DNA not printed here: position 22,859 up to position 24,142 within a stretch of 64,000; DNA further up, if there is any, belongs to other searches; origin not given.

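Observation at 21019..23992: GT41 (OGT/SPINDLY-like) plus GT47 (exostosin-like) cassette: candidate cytoplasmic prime-and-extend glycosylation system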

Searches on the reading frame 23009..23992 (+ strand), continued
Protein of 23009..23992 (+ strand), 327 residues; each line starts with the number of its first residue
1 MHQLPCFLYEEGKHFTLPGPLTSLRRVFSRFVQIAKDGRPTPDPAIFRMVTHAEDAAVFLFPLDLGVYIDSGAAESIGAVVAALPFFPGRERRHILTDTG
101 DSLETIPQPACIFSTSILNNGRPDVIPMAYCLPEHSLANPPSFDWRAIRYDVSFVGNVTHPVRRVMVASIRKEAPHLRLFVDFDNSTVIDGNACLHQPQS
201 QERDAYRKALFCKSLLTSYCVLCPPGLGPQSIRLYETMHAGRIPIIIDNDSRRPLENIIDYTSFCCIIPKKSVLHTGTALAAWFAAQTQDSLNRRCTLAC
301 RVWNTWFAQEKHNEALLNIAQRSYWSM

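Call 66: search_protein_families(library=pfam, proteins=[L002:2056-2580:-, L002:4077-5372:+, L002:149-1288:-, L004:5622-6107:-, L004:7674-8705:-, L006:3452-4363:+, L006:6145-7992:+, L003:193-633:-], max_evalue=0.0001)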
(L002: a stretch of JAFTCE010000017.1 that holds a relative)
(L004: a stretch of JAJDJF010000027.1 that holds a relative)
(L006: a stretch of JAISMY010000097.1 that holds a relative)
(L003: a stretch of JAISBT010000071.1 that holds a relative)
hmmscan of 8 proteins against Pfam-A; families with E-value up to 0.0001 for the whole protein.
L002:2056-2580:- (174 aa): 0 families

L002:4077-5372:+ (431 aa): 2 families
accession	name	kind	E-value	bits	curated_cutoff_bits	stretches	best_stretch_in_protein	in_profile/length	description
PF13704.12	Glyco_tranf_2_4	-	3.6e-14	53.5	27.5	1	16-107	1-94/98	Glycosyl transferase family 2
PF01697.33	Glyco_transf_92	-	9.3e-14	52.1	23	1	22-184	20-196/249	Glycosyltransferase family 92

L002:149-1288:- (379 aa): 1 family
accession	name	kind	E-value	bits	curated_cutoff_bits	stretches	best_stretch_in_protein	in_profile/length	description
PF02086.21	MethyltransfD12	-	2.7e-19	70.3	22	1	33-279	1-218/253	D12 class N6 adenine-specific DNA methyltransferase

L004:5622-6107:- (161 aa): 0 families

L004:7674-8705:- (343 aa): 1 family
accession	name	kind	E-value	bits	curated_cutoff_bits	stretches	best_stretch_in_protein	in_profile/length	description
PF00132.30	Hexapep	-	5.3e-12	45.3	27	1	282-317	1-36/36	Bacterial transferase hexapeptide (six repeats)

L006:3452-4363:+ (303 aa): 8 families
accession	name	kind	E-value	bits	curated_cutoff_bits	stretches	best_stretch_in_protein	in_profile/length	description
PF01370.27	Epimerase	-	3.4e-44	151.5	20.9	1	3-204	1-226/240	NAD dependent epimerase/dehydratase family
PF16363.11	GDP_Man_Dehyd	-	4e-24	86.1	27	1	5-241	2-274/332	GDP-mannose 4,6 dehydratase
PF13460.12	NAD_binding_10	-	4.2e-19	69.6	27.2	1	7-163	1-156/184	NAD(P)H-binding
PF01073.25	3Beta_HSD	-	5.3e-19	68.8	22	1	5-115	2-119/280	3-beta hydroxysteroid dehydrogenase/isomerase family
PF02719.21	Polysacc_synt_2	-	1.4e-10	41.3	20.2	1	5-234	3-248/293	Polysaccharide biosynthesis protein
PF04321.23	RmlD_sub_bind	-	4.7e-10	39.5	27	1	1-179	1-175/287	RmlD substrate binding domain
PF05368.20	NmrA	-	1.2e-08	35.4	27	1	2-114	4-109/298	NmrA-like family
PF07993.18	NAD_binding_4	-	2.6e-05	24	20.1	0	50-118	77-143/258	Male sterility protein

L006:6145-7992:+ (615 aa): 3 families
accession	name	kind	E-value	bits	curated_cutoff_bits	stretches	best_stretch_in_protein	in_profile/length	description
PF00682.25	HMGL-like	-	3e-26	92.8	29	1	52-325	3-258/260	HMGL-like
PF22673.2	MCP-like_PDC_1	-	7.5e-12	46.1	27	1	499-591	17-111/113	Methyl-accepting chemotaxis protein-like, first PDC sensor domain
PF02743.24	dCache_1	-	2e-11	44.4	45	1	468-595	54-159/240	Cache domain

L003:193-633:- (146 aa): 0 families

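Call 67: search_protein_families(library=pfam, proteins=[L002:5436-6785:+, L002:7378-8589:-, L003:3179-3946:-, L003:3798-5732:+, L005:7750-9114:-, L005:3874-5055:-, L008:9253-10011:-, L008:10827-12296:+, L008:8031-9296:+, L009:6582-8102:-], max_evalue=0.0001)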
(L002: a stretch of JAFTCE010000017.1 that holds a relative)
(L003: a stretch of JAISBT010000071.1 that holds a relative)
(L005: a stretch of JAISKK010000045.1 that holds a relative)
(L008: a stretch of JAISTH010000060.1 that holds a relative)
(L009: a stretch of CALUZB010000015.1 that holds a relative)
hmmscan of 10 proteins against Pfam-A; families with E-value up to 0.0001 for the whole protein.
L002:5436-6785:+ (449 aa): 2 families
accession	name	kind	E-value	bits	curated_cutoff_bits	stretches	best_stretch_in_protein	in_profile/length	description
PF01979.26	Amidohydro_1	-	2.3e-70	238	25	1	69-417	1-345/345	Amidohydrolase family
PF07969.17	Amidohydro_3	-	3.4e-17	63.5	29.7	1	124-418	166-472/472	Amidohydrolase family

L002:7378-8589:- (403 aa): 2 families
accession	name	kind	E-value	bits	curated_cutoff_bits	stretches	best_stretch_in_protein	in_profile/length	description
PF01979.26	Amidohydro_1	-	4.2e-26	92.4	25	1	77-397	2-318/345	Amidohydrolase family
PF07969.17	Amidohydro_3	-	9.5e-08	32.4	29.7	1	285-398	310-445/472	Amidohydrolase family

L003:3179-3946:- (255 aa): 1 family
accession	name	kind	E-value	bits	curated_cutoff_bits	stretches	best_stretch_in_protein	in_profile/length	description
PF17263.7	DUF5329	-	2.4e-26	92.2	27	1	160-250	3-94/95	Family of unknown function (DUF5329)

L003:3798-5732:+ (644 aa): 4 families
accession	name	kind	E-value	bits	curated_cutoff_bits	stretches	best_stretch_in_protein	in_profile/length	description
PF01119.25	DNA_mis_repair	-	5.5e-33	113.6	26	1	221-337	2-118/119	DNA mismatch repair protein, C-terminal domain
PF08676.16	MutL_C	-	3.3e-31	108.3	25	1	469-599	1-141/142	MutL C terminal dimerisation domain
PF13589.12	HATPase_c_3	-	6.5e-11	42.8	25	1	30-120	4-94/137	Histidine kinase-, DNA gyrase B-, and HSP90-like ATPase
PF02518.31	HATPase_c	-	1.3e-06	29.3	26.4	1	27-78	4-58/111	Histidine kinase-, DNA gyrase B-, and HSP90-like ATPase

L005:7750-9114:- (454 aa): 5 families
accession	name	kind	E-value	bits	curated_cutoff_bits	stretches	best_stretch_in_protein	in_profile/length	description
PF02754.22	CCG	-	5.1e-20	71.8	20.6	2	217-302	1-85/85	Cysteine-rich domain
PF13183.11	Fer4_8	-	1.1e-10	42.3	27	1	64-126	3-68/68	4Fe-4S dicluster domain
PF13534.11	Fer4_17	-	4e-05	24.5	22.2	1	66-126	2-60/61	4Fe-4S dicluster domain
PF13237.11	Fer4_10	-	4.1e-05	23.9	25.5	0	60-80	3-23/53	4Fe-4S dicluster domain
PF12838.12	Fer4_7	-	5.1e-05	24.1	27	0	15-79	8-51/52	4Fe-4S dicluster domain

L005:3874-5055:- (393 aa): 4 families
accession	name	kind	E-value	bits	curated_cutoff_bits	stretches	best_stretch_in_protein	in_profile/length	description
PF00072.30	Response_reg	-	3.1e-18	66.4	30.2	1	6-113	1-107/111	Response regulator receiver domain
PF13188.13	PAS_8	-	1.5e-09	37.8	21.8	1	137-180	4-47/65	PAS domain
PF13426.13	PAS_9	-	5.1e-08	33.6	27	1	145-247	2-101/103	PAS domain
PF08448.16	PAS_4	-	4.5e-05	24.1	23.1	0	140-244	1-102/110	PAS fold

L008:9253-10011:- (252 aa): 0 families

L008:10827-12296:+ (489 aa): 0 families

L008:8031-9296:+ (421 aa): 2 families
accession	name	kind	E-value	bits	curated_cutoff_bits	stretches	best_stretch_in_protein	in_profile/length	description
PF13669.12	Glyoxalase_4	-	7.8e-34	116.7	27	2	97-219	2-109/109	Glyoxalase/Bleomycin resistance protein/Dioxygenase superfamily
PF00903.31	Glyoxalase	-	2.8e-05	24.9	20.6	0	101-205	8-97/121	Glyoxalase/Bleomycin resistance protein/Dioxygenase superfamily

L009:6582-8102:- (506 aa): 3 families
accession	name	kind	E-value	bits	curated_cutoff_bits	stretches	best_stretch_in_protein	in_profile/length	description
PF00682.25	HMGL-like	-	8.3e-95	317.5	29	1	4-269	1-256/260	HMGL-like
PF08502.15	LeuA_dimer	-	3.3e-37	127.8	24.9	1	370-499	2-130/131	LeuA allosteric (dimerisation) domain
PF22617.1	HCS_D2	-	3.2e-32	111.2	27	1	287-367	1-81/82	Homocitrate synthase post-HMGL domain-like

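Call 68: search_protein_families(library=pfam, proteins=[L011:1679-2701:-, L011:4018-5748:-, L012:9245-9811:-, L012:7838-8857:-, L013:3454-4065:+, L014:11099-11899:-, L014:7552-8922:-, L007:11171-11461:+, L010:6786-8033:+, L004:4344-5249:-], max_evalue=0.0001)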
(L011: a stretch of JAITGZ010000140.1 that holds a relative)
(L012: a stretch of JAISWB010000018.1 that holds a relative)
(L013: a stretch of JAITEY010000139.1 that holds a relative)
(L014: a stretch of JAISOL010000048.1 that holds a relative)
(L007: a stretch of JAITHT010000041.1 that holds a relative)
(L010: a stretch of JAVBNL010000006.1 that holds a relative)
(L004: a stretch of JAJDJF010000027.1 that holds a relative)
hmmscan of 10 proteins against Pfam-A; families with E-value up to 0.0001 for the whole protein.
L011:1679-2701:- (340 aa): 2 families
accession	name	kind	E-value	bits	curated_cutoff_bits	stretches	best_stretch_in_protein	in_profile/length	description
PF00535.33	Glycos_transf_2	-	2.3e-22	80.2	23.3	1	6-140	1-133/168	Glycosyl transferase family 2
PF10111.15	Glyco_tranf_2_2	-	4.9e-06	26.7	27.3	1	6-96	1-93/276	Glycosyltransferase like family 2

L011:4018-5748:- (576 aa): 5 families
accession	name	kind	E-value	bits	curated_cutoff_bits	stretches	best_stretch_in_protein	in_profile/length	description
PF22505.1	RNase_J_b_CASP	-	2.2e-46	157.2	27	1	246-372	1-126/126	Ribonuclease J, beta-CASP domain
PF17770.6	RNase_J_C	-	2.2e-17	64.4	23.8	1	478-574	1-100/102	Ribonuclease J C-terminal domain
PF12706.13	Lactamase_B_2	-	5.9e-13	49.3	27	1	83-190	27-147/200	Beta-lactamase superfamily domain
PF07521.17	RMMBL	-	1.4e-12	47.9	21.6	1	388-438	12-61/63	Zn-dependent metallo-hydrolase RNA specificity domain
PF00753.33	Lactamase_B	-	7.6e-08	33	22.7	1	43-107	7-64/196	Metallo-beta-lactamase superfamily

L012:9245-9811:- (188 aa): 0 families

L012:7838-8857:- (339 aa): 1 family
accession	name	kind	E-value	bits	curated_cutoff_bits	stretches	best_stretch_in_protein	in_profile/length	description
PF01795.25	Methyltransf_5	-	3e-89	300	27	1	25-336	3-308/309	MraW methylase family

L013:3454-4065:+ (203 aa): 0 families

L014:11099-11899:- (266 aa): 2 families
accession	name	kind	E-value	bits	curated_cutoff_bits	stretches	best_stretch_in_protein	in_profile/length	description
PF02629.25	CoA_binding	-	1.1e-21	77.8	22.3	1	134-231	1-96/97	CoA binding domain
PF06971.19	Put_DNA-bind_N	-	1.1e-17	64.3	27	1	58-105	1-48/49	Putative DNA-binding protein N-terminus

L014:7552-8922:- (456 aa): 2 families
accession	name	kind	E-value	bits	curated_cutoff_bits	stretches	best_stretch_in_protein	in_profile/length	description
PF00113.28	Enolase_C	-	1.4e-123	412.4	21.5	1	162-442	2-290/296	Enolase, C-terminal TIM barrel domain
PF03952.21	Enolase_N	-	3.9e-59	198.9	35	1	26-156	1-131/131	Enolase, N-terminal domain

L007:11171-11461:+ (96 aa): 0 families

L010:6786-8033:+ (415 aa): 2 families
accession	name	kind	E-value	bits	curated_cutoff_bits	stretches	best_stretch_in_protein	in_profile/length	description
PF13378.12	MR_MLE_C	-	5.7e-57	193.4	29.4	1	175-404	5-218/219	Enolase C-terminal domain-like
PF02746.21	MR_MLE_N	-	1.7e-20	73.8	22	1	45-141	29-117/117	Mandelate racemase / muconate lactonizing enzyme, N-terminal domain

L004:4344-5249:- (301 aa): 2 families
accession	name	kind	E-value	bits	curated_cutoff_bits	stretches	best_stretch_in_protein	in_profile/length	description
PF03330.24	DPBB_1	-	6.2e-26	90.9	28.8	1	124-213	2-83/83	Lytic transglycolase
PF05036.18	SPOR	-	5.2e-16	59.2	21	1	228-299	2-75/76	SPOR domain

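Call 70: search_protein_representatives(alignment_id=A1)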
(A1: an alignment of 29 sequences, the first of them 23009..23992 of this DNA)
Query: 29 sequences, 326 profile positions. Proteins with E-value up to 0.001 (for the whole library): 6414; up to 1e-10: 2310; up to 1e-30: 107. The best 150 are listed.
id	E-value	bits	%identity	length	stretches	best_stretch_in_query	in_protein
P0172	1.8e-142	490.5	-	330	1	1-325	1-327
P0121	1.3e-139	481.2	-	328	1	1-325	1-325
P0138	6.6e-137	472.3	-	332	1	1-324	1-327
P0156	7.7e-122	422.7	-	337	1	2-324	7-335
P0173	6.1e-114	396.8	-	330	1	3-321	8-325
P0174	1.4e-113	395.6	-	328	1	1-324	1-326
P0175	4.0e-112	390.8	-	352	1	1-324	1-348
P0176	1.3e-107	376.0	-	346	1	3-324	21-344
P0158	1.6e-106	372.4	-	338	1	1-320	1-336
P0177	2.1e-105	368.8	-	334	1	3-323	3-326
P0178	2.9e-102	358.4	-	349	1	2-317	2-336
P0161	7.3e-95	334.1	-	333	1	8-322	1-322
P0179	8.6e-87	307.5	-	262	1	69-324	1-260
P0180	3.2e-82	292.5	-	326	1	1-322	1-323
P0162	5.7e-78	278.6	-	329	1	1-321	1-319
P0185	3.8e-68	246.3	-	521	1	46-318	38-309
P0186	7.3e-68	245.3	-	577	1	4-324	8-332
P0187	9.5e-67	241.7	-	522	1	2-322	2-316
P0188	1.2e-60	221.6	-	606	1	5-320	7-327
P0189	2.4e-59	217.3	-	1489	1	41-322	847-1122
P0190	1.2e-58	215.1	-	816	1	3-322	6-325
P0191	1.3e-58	214.9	-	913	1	4-323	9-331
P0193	1.0e-57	212.0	-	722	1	6-322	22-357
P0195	8.7e-57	208.9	-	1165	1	43-323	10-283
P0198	3.2e-55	203.8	-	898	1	1-322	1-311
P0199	9.7e-55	202.2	-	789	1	7-322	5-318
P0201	9.5e-54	199.0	-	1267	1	7-320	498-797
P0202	5.1e-53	196.6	-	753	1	6-322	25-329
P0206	5.7e-52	193.1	-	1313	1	7-319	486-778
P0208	1.6e-51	191.6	-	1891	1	42-318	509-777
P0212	8.3e-49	182.7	-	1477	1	6-323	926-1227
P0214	2.1e-48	181.4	-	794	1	6-323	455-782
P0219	4.1e-46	173.9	-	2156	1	6-322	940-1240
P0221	5.8e-46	173.4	-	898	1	4-322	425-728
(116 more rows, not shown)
